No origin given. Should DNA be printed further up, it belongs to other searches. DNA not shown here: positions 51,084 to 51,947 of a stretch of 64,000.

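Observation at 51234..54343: Secreted unknown protein followed by ankyrin-repeat proteins: candidate toxin/effector-immunity module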

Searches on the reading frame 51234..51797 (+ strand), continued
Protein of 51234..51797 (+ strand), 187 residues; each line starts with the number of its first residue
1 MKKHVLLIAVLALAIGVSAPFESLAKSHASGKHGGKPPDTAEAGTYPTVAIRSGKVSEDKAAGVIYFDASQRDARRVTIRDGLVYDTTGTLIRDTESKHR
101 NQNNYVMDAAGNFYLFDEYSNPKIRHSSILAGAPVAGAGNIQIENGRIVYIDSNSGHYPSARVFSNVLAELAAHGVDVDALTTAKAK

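Call 35: find_related_loci(query=A2, collection=genome_contigs, flank=4000)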
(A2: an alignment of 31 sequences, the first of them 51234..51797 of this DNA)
Query A2 (187 aa) in genome_contigs; peptide patterns used: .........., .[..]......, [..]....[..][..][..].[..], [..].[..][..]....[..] (x = any residue, [..] = any of these).
64 stretches matched a pattern; 5 encode a relative of the query (tblastn E <= 1e-3); 5 distinct loci.
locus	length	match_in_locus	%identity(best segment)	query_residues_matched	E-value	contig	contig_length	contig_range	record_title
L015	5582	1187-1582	65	42-173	5e-57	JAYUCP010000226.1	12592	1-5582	MAG: Acidobacteriota bacterium isolate GFS_6987 GFS_6987_225, whole genome shotgun sequence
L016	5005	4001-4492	46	5-181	8e-44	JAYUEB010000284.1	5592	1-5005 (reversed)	MAG: Bdellovibrionales bacterium isolate GFS_7426 GFS_7426_283, whole genome shotgun sequence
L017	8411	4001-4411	50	49-185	3e-43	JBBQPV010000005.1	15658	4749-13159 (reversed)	MAG: Bdellovibrionia bacterium isolate Co_metawrap_1530 Cmw_1530_k141_14573083_length_15658_cov_5.0000, whole genome sho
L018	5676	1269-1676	46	59-182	5e-33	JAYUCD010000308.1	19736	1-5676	MAG: Bdellovibrio sp. isolate GFS_6865 GFS_6865_307, whole genome shotgun sequence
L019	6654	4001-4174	45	128-185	9e-10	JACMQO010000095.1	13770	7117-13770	MAG: Bdellovibrio sp. isolate LF-bin-439 FL-bin-439-contig-k141_1386546, whole genome shotgun sequence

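Call 37: fold_search(model_id=the predicted structure, library=pdb)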
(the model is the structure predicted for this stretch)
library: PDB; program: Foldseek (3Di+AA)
matches with E <= 10: 105; with E <= 0.001: 0
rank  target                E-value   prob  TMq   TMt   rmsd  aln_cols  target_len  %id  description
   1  3prx_A                1.0e+00  0.04  0.14  0.03   9.9       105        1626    8  Structure of Complement C5 in Complex with CVF and SSL7 (released 2011-01-19)
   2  3dd6                  1.5e+00  0.05  0.16  0.13  12.9        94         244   10  Crystal structure of Rph, an exoribonuclease from Bacillus anthracis at 1.7 A resolution (released 2009-02-10)
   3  9cnz_B                1.5e+00  0.03  0.15  0.10  11.8       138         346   12  Structure of BAM complexed with PTB2 ligand in detergent (released 2024-12-25)
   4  2wnr_F                1.8e+00  0.07  0.18  0.16   6.7        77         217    9  The structure of Methanothermobacter thermautotrophicus exosome core assembly (released 2010-04-28)
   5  6u11_A                2.0e+00  0.01  0.09  0.07  14.7       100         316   14  Xenopus laevis N-acetylglucosamine-1-phosphodiester alpha-N-acetylglucosaminidase (NAGPA) (C46S C219S C453S C480S C486 (released 2020-02-19)
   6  1oyp_A                2.1e+00  0.08  0.19  0.17   6.3        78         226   14  Crystal Structure of the phosphorolytic exoribonuclease RNase PH from Bacillus subtilis (released 2004-03-09)
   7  6h25_C                2.8e+00  0.03  0.16  0.13  18.5       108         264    9  Human nuclear RNA exosome EXO-10-MPP6 complex (released 2018-08-15)
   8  8s80_C                3.0e+00  0.02  0.15  0.14  14.6       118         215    6  Domains 4 and 5 of Sap S-layer protein from Bacillus anthracis (released 2024-11-20)
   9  7kqq_A                3.0e+00  0.02  0.13  0.10  10.2        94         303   13  Crystal structure of human WDR55 (released 2020-12-30)
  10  6pki_D                3.0e+00  0.01  0.11  0.08  13.4       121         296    8  Zebrafish N-acetylglucosamine-1-phosphodiester alpha-N-acetylglucosaminidase (NAGPA) catalytic domain (C56S C230S) in  (released 2020-02-19)
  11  1uds                  3.4e+00  0.06  0.20  0.16   5.9        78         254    9  Crystal structure of the tRNA processing enzyme RNase PH R126A mutant from Aquifex aeolicus (released 2003-09-23)
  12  2vht_A                3.4e+00  0.03  0.16  0.11  10.1       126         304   14  P4 PROTEIN FROM BACTERIOPHAGE PHI12 R279A mutant in complex with ATP (released 2007-12-04)
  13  6pky_B                3.4e+00  0.01  0.11  0.08  12.5        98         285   12  Guinea pig N-acetylglucosamine-1-phosphodiester alpha-N-acetylglucosaminidase (NAGPA) catalytic domain auto-inhibited  (released 2020-02-19)
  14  4pk1                  3.8e+00  0.01  0.13  0.07  12.8       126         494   13  Structure of BamB fused to a BamA POTRA domain fragment (released 2014-12-10)
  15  7q68                  3.8e+00  0.01  0.12  0.13  16.4       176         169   14  Crystal structure of Chaetomium thermophilum wild-type Ahp1 (released 2022-08-31)
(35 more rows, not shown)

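Call 43: find_encoding_contigs(protein=P0131, flank=4000, max_places=2)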
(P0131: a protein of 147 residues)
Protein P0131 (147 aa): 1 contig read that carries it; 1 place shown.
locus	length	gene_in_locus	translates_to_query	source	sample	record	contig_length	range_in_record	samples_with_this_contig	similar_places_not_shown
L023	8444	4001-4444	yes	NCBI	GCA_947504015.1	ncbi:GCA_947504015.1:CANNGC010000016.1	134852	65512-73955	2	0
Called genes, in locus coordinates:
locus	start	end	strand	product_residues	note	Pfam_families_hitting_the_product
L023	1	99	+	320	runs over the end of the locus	-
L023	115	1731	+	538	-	PF14437:MafB19-deam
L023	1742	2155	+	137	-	-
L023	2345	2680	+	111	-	-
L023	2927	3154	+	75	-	-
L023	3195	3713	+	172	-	PF04493:Endonuclease_5 (faint)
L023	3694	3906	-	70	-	-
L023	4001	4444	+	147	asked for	-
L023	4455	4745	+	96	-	-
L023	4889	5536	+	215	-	-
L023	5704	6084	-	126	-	PF01475:FUR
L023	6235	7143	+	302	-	PF01266:DAO (faint), PF07992:Pyr_redox_2, PF13738:Pyr_redox_3 (weak)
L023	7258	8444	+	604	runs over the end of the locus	PF18962:Por_Secre_tail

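Call 51: list_cluster_members(proteins=[window:51234-51797:+, window:51887-52285:+, window:53585-54343:+, window:45537-47132:+, window:48362-49090:+, window:57144-57815:+, window:26848-28329:+])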
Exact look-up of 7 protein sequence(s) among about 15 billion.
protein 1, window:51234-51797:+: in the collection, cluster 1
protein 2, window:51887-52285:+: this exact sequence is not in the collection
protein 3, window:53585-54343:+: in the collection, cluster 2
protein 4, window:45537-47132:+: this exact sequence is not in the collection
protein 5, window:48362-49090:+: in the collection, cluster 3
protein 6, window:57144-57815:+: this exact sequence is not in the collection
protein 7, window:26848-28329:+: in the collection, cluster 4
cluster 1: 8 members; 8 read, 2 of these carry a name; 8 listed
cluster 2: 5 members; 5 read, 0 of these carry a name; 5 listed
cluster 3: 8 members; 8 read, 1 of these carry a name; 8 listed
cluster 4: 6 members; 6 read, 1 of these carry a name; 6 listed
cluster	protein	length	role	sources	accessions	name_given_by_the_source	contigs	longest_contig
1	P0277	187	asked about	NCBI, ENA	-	-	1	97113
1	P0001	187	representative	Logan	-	-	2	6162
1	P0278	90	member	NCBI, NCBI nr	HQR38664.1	MAG TPA: hypothetical protein PLF26_09705, partial [Blastocatellia bacterium] | hypothetical protein [Blastocatellia bacterium]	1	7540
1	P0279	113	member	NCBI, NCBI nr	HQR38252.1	MAG TPA: hypothetical protein PLF26_07585, partial [Blastocatellia bacterium] | hypothetical protein [Blastocatellia bacterium]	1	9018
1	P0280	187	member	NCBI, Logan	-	-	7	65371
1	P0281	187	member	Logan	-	-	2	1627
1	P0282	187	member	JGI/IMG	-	-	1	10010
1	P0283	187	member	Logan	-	-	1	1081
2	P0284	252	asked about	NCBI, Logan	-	-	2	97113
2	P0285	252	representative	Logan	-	-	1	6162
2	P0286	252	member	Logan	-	-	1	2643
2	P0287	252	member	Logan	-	-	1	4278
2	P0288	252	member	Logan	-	-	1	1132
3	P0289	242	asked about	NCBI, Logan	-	-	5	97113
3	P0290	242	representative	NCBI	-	-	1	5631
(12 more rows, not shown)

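Call 52: find_encoding_contigs(protein=P0280, flank=8000, max_places=6)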
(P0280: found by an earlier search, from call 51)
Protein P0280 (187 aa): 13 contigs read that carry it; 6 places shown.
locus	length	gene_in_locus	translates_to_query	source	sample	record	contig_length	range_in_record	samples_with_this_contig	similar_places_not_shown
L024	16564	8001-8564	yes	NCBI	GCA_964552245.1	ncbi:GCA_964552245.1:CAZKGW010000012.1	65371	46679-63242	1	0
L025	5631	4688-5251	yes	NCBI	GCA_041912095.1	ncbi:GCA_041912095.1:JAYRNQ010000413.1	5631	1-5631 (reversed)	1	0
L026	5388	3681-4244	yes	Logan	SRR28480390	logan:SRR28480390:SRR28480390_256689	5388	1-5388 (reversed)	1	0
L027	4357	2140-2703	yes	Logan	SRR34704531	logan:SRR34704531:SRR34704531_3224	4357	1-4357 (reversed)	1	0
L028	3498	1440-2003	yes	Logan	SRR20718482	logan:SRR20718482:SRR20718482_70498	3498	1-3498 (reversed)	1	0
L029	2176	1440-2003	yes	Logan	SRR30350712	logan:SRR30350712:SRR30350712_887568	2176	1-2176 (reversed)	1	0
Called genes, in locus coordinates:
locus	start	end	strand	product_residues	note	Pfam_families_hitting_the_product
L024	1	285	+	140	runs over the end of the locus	-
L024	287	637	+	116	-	-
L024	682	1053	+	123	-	-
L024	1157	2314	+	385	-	PF01212:Beta_elim_lyase, PF01041:DegT_DnrJ_EryC1 (weak)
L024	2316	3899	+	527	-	PF00732:GMC_oxred_N, PF00890:FAD_binding_2 (faint), PF01266:DAO, PF07992:Pyr_redox_2 (faint), PF13450:NAD_binding_8 (faint), PF05199:GMC_oxred_C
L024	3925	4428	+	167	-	PF00583:Acetyltransf_1, PF13673:Acetyltransf_10, PF13508:Acetyltransf_7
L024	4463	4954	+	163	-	PF00583:Acetyltransf_1 (weak), PF13508:Acetyltransf_7 (weak)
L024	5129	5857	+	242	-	PF19583:ODP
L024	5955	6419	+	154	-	PF00583:Acetyltransf_1, PF13673:Acetyltransf_10, PF13508:Acetyltransf_7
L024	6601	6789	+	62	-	-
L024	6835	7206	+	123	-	PF00903:Glyoxalase (weak)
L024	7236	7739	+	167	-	-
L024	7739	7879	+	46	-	-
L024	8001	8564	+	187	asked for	-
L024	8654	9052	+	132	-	-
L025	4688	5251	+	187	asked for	-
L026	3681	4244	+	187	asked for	-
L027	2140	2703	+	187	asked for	-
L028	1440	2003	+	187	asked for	-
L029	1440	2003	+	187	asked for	-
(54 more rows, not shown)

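Call 53: find_related_loci(query=A2, collection=metagenome_contigs, flank=3000)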
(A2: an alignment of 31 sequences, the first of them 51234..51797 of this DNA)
Query A2 (187 aa) in metagenome_contigs; peptide patterns used: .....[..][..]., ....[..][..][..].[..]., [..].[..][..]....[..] (x = any residue, [..] = any of these).
137 stretches matched a pattern; 22 encode a relative of the query (tblastn E <= 1e-3); 22 distinct loci.
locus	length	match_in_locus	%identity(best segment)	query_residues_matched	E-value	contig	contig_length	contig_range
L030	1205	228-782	66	1-185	1e-86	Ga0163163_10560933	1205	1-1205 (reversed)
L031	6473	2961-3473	57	3-175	2e-63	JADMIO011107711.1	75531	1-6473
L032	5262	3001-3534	56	1-178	2e-62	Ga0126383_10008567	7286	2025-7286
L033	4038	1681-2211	56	1-177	3e-62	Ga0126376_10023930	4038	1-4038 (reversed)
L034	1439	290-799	58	1-177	4e-65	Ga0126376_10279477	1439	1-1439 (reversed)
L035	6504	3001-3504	58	6-177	4e-62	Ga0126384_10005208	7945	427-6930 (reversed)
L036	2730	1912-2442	52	1-178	2e-60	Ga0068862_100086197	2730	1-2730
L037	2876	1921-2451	52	1-178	2e-60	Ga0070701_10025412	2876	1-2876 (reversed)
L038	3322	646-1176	52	1-178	3e-60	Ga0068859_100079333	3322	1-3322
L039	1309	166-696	52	1-178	3e-63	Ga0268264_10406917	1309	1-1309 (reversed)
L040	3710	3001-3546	53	1-182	1e-59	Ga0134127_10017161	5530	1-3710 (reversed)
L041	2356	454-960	53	6-178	4e-58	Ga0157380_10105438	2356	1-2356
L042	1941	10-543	51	1-178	2e-57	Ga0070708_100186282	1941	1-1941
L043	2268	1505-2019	68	4-176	1e-37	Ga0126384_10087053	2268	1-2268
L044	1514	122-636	68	4-176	3e-38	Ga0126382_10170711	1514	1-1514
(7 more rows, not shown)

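Call 56: search_protein_families(library=pfam, proteins=[P0056, P0067], max_evalue=0.0001)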
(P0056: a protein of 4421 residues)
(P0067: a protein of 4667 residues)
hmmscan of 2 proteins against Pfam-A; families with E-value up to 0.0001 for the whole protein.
P0056 (4421 aa): 2 families
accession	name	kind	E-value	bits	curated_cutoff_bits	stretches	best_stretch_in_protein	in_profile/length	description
PF25547.1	WXG100_2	-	5.4e-26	91.8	27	1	10-131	15-137/150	WXG100 like domain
PF15644.12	Gln_amidase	-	4.6e-10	41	24.1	0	3567-3666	3-111/114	Papain fold toxin 1, glutamine deamidase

P0067 (4667 aa): 1 family
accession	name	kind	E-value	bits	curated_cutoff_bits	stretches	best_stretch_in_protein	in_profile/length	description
PF18962.6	Por_Secre_tail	-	2.5e-11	44.1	27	1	4587-4665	1-75/75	Secretion system C-terminal sorting domain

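Call 68: search_protein_families(library=pfam, proteins=[L023:4455-4745:+], max_evalue=0.01)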
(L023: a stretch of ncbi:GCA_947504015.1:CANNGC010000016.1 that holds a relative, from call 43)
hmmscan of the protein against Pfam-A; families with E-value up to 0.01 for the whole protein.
L023:4455-4745:+ (96 aa): 0 families

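Call 76: search_protein_families(library=padloc, proteins=[window:51234-51797:+], max_evalue=0.01)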
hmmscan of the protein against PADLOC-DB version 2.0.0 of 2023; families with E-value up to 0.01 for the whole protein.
window:51234-51797:+ (187 aa): 0 families

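Call 77: search_protein_families(library=phrogs, proteins=[window:51234-51797:+], max_evalue=0.01)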
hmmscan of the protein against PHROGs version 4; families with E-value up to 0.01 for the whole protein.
window:51234-51797:+ (187 aa): 0 families

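Call 78: fold_search(model_id=the predicted structure, library=viral)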
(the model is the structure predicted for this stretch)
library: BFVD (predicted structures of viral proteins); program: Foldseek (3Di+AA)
matches with E <= 10: 168; with E <= 0.001: 1
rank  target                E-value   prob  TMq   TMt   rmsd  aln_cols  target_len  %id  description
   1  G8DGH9                7.8e-04  1.00  0.41  0.23   4.7       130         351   15  (no name in the UniProt tables at hand)
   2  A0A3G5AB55            3.3e-01  0.20  0.27  0.12  10.1       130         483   15  Uncharacterized protein [Hyperionvirus sp.]
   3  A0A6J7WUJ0            6.5e-01  0.04  0.17  0.04  12.3       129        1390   16  Uncharacterized protein [uncultured Caudovirales phage]
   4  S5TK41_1              8.3e-01  0.12  0.21  0.04   9.7       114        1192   16  Polyprotein 1a [Blackberry vein banding-associated virus]
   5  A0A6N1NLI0            9.4e-01  0.06  0.18  0.13  13.8       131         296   11  Putative orfan [Tupanvirus soda lake]
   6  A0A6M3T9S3            9.4e-01  0.06  0.11  0.07   9.4        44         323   23  (no name in the UniProt tables at hand)
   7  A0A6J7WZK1            1.2e+00  0.04  0.09  0.05   9.1        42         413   21  Uncharacterized protein [uncultured Caudovirales phage]
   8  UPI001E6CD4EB         1.3e+00  0.03  0.16  0.18  12.0       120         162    7  (no name look-up for this kind of identifier)
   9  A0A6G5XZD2            1.3e+00  0.02  0.14  0.15  15.1       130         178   15  (no name in the UniProt tables at hand)
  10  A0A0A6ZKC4            1.4e+00  0.03  0.15  0.20  14.5       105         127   17  Virion protein [Proteus phage PM16]
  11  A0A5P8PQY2            1.6e+00  0.04  0.11  0.08   9.7        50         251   18  Uncharacterized protein [Pseudomonas phage Quinobequin-P09]
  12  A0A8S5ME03            1.6e+00  0.01  0.10  0.07  19.9       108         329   13  DNA repair exonuclease [Siphoviridae sp. ctYh54]
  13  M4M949                1.7e+00  0.04  0.14  0.25  13.5        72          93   14  (no name in the UniProt tables at hand)
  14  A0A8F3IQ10            1.7e+00  0.02  0.14  0.05  17.2       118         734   14  (no name in the UniProt tables at hand)
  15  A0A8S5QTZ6            1.7e+00  0.01  0.11  0.06  21.6       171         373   12  Uncharacterized protein [CrAss-like virus sp. ctDAq1]
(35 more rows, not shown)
